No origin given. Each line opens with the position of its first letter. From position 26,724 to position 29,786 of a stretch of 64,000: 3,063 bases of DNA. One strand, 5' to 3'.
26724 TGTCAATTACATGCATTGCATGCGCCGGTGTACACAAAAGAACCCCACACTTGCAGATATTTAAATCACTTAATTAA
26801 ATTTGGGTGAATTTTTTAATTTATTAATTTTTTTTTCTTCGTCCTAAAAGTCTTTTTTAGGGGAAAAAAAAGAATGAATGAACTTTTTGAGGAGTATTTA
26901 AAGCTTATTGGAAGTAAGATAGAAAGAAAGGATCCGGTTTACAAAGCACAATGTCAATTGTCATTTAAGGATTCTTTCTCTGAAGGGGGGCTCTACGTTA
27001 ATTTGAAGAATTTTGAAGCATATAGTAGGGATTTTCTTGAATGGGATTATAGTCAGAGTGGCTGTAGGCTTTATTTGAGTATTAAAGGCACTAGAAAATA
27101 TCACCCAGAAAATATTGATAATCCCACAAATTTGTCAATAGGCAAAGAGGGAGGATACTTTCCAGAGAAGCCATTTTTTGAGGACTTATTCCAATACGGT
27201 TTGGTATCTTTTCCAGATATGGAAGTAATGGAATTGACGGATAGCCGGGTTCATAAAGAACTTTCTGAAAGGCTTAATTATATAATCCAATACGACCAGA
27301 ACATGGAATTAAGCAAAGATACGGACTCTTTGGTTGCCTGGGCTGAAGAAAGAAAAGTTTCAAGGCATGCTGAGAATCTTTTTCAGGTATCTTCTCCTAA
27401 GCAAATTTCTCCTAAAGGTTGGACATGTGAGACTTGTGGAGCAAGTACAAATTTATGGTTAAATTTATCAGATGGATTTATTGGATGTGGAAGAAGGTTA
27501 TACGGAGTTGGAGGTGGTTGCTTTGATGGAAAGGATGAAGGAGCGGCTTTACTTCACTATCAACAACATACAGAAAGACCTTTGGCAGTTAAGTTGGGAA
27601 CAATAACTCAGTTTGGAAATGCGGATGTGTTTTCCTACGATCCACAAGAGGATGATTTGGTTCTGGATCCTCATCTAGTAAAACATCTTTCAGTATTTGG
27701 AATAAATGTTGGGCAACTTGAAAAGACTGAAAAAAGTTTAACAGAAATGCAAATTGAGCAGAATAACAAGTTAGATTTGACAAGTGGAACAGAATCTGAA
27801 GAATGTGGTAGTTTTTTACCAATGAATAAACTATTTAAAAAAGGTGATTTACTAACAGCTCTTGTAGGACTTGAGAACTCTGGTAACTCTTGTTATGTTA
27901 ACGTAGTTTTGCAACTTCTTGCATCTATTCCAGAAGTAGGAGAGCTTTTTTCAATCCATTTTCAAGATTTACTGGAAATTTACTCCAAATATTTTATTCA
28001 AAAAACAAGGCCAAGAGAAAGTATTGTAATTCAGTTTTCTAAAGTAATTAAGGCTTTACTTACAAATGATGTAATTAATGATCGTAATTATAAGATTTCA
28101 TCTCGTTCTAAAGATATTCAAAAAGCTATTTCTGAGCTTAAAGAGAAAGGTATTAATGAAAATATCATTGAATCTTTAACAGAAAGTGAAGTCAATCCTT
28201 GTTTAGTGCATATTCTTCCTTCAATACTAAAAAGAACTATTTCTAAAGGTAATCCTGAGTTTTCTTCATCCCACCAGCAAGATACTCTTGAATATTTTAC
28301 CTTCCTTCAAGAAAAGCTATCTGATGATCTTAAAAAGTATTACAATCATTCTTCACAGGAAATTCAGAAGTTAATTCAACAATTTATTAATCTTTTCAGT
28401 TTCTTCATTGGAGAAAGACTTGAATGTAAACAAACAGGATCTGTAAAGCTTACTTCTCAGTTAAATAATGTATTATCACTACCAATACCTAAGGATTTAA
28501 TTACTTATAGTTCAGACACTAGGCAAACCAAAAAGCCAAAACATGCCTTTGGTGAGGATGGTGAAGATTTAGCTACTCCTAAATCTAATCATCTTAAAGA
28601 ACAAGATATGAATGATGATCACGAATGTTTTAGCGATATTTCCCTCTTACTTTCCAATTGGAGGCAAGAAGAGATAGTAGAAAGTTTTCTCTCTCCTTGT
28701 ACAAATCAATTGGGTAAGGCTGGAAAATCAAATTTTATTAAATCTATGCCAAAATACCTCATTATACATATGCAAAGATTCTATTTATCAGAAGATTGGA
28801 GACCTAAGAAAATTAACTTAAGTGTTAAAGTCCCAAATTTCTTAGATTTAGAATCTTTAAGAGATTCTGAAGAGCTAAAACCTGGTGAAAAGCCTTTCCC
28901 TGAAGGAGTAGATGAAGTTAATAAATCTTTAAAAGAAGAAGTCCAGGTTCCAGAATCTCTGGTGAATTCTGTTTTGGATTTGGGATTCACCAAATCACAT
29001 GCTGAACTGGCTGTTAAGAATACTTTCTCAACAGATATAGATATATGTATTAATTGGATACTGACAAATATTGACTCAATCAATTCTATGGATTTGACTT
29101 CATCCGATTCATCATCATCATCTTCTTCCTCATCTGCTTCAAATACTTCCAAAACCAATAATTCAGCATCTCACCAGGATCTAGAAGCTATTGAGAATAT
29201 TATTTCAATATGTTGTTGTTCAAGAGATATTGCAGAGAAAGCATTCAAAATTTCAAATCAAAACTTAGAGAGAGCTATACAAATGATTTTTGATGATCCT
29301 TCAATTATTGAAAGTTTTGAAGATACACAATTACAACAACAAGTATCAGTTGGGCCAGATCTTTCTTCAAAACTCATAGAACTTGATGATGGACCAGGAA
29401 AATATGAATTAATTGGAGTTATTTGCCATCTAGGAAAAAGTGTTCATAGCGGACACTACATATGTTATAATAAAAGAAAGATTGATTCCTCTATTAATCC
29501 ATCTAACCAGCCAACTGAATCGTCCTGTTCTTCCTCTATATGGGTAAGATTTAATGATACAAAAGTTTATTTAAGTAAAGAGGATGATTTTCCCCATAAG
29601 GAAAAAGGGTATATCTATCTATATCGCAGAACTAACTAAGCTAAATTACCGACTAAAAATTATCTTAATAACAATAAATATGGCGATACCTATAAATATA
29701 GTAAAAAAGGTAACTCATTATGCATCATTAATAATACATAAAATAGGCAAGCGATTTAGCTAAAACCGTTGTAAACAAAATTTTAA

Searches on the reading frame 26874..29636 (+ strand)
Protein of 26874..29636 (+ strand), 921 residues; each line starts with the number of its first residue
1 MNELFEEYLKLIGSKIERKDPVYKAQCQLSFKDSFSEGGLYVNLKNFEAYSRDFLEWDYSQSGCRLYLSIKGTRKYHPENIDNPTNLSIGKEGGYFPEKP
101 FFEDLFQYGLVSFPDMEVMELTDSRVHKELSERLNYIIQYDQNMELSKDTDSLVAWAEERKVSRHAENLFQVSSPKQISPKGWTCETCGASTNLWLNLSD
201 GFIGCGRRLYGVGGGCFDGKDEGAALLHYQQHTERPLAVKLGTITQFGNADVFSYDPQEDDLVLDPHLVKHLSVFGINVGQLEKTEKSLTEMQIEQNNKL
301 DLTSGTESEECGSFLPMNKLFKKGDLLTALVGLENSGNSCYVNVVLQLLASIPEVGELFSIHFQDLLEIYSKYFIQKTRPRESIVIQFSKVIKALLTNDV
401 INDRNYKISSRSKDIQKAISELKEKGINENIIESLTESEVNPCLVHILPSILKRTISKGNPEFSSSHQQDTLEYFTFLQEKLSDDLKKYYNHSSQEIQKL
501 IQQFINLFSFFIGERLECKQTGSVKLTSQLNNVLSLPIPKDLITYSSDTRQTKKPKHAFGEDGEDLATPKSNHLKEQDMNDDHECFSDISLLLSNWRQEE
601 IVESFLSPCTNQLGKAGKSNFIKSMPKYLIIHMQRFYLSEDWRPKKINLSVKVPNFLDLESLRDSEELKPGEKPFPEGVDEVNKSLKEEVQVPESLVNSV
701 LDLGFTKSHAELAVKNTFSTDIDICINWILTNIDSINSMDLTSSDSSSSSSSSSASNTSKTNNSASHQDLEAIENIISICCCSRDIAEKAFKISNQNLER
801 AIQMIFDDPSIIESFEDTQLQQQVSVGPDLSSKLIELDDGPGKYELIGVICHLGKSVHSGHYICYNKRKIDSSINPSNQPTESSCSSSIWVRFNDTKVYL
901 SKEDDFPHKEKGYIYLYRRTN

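Call 36: search_protein_families(library=pfam, proteins=[window:26874-29636:+], max_evalue=0.001)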
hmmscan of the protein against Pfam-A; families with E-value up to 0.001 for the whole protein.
window:26874-29636:+ (921 aa): 6 families
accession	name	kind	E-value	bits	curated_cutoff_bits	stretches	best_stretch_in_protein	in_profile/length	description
PF00443.35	UCH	-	9.5e-47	160.2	23.9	1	331-917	1-254/254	Ubiquitin carboxyl-terminal hydrolase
PF17807.7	zf-UBP_var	-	1.3e-14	54.1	22.6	1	17-75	5-63/64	Variant UBP zinc finger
PF02148.25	zf-UBP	-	2.1e-11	44.3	22.7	1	185-267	1-62/63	Zn-finger in ubiquitin-hydrolases and other protein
PF13423.12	UCH_1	-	6.4e-11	42.9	22.2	2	331-659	1-253/317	Ubiquitin carboxyl-terminal hydrolase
PF22562.2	UBA_7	-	4.3e-07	30.2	27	1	694-734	2-42/48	UBA-like domain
PF00627.37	UBA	-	1.2e-05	25.4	22.4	0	694-729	3-37/37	UBA/TS-N domain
